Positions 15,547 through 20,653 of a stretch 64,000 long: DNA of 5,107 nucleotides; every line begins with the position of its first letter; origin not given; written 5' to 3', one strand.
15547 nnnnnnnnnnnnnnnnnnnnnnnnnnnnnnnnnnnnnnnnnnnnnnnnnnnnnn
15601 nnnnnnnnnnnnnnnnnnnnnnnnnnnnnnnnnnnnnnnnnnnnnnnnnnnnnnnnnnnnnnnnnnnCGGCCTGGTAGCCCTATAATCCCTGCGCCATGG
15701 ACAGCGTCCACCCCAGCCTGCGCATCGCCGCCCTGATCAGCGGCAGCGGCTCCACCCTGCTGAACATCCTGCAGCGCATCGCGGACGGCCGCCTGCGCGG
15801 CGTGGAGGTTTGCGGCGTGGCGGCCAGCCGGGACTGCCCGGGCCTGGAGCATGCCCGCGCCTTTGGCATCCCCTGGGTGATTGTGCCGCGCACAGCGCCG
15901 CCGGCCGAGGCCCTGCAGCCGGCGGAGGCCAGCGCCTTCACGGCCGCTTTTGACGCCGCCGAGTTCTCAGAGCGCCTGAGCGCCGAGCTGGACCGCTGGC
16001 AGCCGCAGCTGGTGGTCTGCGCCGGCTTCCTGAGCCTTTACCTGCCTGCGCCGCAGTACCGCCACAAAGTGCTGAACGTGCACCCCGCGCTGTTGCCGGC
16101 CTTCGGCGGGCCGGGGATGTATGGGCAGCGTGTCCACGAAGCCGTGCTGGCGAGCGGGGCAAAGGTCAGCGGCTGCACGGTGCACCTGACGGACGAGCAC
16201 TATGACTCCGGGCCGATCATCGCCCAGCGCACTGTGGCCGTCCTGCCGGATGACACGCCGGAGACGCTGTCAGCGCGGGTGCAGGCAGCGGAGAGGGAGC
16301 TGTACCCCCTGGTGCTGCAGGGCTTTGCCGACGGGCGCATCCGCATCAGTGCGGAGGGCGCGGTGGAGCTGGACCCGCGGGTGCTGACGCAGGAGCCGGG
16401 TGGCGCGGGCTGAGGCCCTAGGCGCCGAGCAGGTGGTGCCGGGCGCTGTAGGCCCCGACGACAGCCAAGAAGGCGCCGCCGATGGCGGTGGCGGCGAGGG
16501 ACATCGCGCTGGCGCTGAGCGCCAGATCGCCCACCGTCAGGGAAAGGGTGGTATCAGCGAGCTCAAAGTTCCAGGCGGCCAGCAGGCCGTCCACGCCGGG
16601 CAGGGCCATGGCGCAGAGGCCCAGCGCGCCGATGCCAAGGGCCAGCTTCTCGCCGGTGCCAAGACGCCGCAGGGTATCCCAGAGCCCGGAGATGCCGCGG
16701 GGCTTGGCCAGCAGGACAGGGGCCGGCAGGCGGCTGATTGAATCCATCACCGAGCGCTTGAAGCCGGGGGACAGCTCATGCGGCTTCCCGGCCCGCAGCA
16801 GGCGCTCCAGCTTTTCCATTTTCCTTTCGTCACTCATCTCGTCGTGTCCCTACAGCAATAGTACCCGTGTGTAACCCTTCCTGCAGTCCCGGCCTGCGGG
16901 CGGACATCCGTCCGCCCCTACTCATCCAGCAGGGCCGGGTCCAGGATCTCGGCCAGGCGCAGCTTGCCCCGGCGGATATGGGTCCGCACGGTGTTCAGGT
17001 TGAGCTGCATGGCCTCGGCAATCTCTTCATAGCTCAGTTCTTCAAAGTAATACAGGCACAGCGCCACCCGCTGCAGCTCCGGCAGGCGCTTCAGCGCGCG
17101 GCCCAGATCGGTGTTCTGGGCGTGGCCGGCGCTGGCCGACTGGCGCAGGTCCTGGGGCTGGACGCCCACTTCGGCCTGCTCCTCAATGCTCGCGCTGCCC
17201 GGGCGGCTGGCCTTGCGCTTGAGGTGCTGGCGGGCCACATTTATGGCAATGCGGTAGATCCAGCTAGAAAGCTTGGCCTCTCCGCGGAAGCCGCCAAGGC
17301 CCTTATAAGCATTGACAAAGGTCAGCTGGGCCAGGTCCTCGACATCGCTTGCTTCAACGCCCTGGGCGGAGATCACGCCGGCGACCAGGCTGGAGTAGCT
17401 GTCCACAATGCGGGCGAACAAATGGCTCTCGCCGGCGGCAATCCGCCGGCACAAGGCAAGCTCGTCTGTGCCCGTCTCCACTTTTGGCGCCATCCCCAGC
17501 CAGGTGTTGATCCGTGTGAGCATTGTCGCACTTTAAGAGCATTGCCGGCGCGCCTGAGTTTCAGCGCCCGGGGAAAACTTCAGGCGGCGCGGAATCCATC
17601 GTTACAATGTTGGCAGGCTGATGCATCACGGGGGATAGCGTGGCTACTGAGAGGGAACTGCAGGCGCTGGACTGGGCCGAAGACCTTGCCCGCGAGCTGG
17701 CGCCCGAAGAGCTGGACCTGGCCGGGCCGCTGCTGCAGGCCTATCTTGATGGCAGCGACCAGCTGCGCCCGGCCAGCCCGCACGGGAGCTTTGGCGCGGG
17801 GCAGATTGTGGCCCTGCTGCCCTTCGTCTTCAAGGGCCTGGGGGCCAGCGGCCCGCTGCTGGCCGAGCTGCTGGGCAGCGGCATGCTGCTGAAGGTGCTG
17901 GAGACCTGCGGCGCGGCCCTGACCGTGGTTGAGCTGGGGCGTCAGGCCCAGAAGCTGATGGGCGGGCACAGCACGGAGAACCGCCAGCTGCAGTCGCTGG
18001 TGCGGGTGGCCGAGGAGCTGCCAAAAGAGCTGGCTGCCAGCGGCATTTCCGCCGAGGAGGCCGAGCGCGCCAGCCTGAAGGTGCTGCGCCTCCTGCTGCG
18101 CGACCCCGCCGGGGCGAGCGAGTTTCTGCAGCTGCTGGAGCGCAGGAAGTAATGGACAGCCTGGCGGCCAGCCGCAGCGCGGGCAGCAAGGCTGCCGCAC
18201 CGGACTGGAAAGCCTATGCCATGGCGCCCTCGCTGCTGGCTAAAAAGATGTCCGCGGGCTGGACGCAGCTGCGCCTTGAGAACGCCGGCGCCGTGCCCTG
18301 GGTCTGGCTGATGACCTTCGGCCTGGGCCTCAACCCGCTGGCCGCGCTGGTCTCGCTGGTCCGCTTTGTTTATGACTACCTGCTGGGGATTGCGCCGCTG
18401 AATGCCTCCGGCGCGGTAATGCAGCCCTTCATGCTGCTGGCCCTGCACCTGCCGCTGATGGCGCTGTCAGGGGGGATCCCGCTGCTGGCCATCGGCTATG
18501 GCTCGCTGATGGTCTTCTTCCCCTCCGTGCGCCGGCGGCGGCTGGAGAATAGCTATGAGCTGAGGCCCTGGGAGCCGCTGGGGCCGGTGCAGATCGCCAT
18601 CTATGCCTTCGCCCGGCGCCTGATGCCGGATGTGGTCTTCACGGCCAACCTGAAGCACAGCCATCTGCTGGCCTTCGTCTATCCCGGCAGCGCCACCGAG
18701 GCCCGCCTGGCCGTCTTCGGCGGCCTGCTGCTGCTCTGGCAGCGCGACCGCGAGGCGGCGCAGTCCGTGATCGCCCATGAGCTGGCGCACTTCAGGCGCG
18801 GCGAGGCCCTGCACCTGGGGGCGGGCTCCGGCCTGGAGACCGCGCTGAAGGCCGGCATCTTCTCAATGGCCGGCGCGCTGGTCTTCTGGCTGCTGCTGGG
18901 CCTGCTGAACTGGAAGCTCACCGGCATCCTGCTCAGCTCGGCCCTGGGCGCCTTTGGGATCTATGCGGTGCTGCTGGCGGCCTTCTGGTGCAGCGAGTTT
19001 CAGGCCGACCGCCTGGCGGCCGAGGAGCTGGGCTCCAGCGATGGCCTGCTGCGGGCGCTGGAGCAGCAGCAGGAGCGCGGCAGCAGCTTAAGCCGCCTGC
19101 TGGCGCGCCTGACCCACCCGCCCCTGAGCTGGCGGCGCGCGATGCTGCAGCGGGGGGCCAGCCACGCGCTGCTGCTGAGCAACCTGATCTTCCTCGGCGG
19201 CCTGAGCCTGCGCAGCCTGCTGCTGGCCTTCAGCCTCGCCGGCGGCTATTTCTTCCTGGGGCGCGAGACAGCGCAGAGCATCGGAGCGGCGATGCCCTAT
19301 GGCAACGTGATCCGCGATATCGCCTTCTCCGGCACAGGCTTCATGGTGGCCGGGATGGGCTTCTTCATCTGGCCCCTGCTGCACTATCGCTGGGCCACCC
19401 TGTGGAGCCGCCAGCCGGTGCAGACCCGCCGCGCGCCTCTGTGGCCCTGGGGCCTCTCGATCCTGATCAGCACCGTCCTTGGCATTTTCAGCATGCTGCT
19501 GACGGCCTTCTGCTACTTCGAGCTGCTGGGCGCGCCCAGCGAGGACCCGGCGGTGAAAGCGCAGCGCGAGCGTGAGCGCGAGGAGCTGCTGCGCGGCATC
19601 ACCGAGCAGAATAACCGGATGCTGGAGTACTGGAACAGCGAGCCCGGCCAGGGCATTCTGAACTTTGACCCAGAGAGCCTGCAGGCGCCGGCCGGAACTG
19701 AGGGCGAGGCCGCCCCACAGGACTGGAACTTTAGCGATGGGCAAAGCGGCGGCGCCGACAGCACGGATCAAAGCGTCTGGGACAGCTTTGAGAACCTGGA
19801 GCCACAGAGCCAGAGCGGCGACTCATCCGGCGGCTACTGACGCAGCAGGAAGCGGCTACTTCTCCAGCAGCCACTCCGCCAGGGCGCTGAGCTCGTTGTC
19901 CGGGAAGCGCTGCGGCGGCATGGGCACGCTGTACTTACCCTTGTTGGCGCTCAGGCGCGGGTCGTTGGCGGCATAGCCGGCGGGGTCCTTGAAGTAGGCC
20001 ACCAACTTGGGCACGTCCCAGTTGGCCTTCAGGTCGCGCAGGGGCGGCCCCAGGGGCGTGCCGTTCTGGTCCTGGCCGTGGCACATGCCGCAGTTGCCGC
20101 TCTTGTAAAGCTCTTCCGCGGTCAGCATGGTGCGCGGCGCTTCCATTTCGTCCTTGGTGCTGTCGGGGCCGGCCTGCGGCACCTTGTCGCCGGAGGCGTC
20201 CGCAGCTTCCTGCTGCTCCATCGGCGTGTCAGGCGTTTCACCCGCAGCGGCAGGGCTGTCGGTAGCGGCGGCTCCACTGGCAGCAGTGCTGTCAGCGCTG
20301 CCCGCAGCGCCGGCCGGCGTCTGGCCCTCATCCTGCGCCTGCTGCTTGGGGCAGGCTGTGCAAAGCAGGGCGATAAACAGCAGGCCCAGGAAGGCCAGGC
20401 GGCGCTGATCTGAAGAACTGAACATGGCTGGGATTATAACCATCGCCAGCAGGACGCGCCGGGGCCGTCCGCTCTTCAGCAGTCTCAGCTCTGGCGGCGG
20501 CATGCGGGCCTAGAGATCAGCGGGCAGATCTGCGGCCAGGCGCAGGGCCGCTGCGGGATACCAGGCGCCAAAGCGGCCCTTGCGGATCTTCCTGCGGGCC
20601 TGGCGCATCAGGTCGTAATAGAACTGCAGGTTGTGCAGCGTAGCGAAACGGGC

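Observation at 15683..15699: Recurrent TAnnnT hexamer 5-9 nt upstream of start codons: widespread leaderless transcription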

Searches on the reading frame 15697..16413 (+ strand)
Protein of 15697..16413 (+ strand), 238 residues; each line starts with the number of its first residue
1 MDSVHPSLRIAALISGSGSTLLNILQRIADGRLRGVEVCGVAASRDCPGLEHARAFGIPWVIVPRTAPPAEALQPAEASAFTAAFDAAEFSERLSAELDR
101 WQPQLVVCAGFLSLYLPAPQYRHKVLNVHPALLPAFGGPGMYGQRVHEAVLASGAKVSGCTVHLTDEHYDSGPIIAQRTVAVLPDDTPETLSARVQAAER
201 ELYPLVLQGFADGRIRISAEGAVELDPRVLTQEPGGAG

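Call 7: find_encoding_contigs(protein=window:15697-16413:+, flank=10000, max_places=4)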
Protein window:15697-16413:+ (238 aa): no gene with exactly this product is on record in the collection.

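Call 15: search_protein_families(library=pfam, proteins=[window:15697-16413:+])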
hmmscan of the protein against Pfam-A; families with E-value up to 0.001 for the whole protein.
window:15697-16413:+ (238 aa): 1 family
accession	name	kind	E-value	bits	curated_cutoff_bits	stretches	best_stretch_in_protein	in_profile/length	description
PF00551.24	Formyl_trans_N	-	1.2e-36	126.6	26.1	1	9-207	2-181/181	Formyl transferase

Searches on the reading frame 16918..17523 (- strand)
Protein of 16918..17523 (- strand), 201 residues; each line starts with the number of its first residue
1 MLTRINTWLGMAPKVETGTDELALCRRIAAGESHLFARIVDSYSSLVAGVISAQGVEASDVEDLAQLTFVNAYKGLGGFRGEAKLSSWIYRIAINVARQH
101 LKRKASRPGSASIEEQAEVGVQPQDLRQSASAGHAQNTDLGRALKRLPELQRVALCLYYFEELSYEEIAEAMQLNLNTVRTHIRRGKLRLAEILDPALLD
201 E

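Call 15: search_protein_families(library=pfam, proteins=[window:16918-17523:-])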
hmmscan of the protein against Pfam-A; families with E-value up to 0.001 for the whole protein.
window:16918-17523:- (201 aa): 4 families
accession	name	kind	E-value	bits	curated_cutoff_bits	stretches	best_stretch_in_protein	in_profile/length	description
PF08281.18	Sigma70_r4_2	-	6.5e-17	61.4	25.7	1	140-190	4-54/54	Sigma-70, region 4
PF04542.20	Sigma70_r2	-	2.4e-11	43.7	24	1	40-105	2-69/71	Sigma-70 region 2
PF04545.22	Sigma70_r4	-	1.6e-10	40.8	24.1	1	143-190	1-48/50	Sigma-70, region 4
PF04297.20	UPF0122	-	0.00062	20.4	22.7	0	149-190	20-61/101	Putative helix-turn-helix protein, YlxM / p13 like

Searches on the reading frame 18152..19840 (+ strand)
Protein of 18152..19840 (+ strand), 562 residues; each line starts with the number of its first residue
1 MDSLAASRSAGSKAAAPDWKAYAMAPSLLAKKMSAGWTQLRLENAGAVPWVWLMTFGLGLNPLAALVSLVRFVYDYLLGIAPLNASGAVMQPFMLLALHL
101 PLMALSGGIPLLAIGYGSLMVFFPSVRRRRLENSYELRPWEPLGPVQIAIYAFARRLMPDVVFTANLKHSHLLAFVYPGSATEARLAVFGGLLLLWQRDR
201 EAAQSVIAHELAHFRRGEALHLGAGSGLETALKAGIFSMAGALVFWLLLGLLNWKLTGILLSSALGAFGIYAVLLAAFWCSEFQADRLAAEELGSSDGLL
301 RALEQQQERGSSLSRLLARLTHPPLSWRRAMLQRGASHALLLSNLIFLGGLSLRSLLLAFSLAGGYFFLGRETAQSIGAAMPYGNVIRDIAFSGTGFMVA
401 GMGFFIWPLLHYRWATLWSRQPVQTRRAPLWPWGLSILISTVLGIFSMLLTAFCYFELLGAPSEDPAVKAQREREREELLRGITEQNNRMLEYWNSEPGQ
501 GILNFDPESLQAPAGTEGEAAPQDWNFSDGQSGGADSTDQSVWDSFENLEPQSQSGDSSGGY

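Call 15: search_protein_families(library=pfam, proteins=[window:18152-19840:+])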
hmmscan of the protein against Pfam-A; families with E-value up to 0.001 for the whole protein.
window:18152-19840:+ (562 aa): 1 family
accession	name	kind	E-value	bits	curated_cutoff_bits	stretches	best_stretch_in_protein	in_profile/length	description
PF01435.24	Peptidase_M48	-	1.9e-11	44.6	20.3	1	161-333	25-183/186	Peptidase family M48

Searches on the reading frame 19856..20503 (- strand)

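Call 16: search_protein_families(library=pfam, proteins=[window:19856-20503:-])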
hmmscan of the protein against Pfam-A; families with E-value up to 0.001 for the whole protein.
window:19856-20503:- (215 aa): 3 families
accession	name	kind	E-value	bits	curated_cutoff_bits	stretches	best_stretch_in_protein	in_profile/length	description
PF00034.26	Cytochrom_C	-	7.8e-12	46.8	21.3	1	130-213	5-87/90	Cytochrome c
PF13442.11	Cytochrome_CBB3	-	3.2e-07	31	27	1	128-212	5-68/68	Cytochrome C oxidase, cbb3-type, subunit III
PF01456.22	Mucin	-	0.00018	22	34.7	1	39-130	8-99/143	Mucin-like glycoprotein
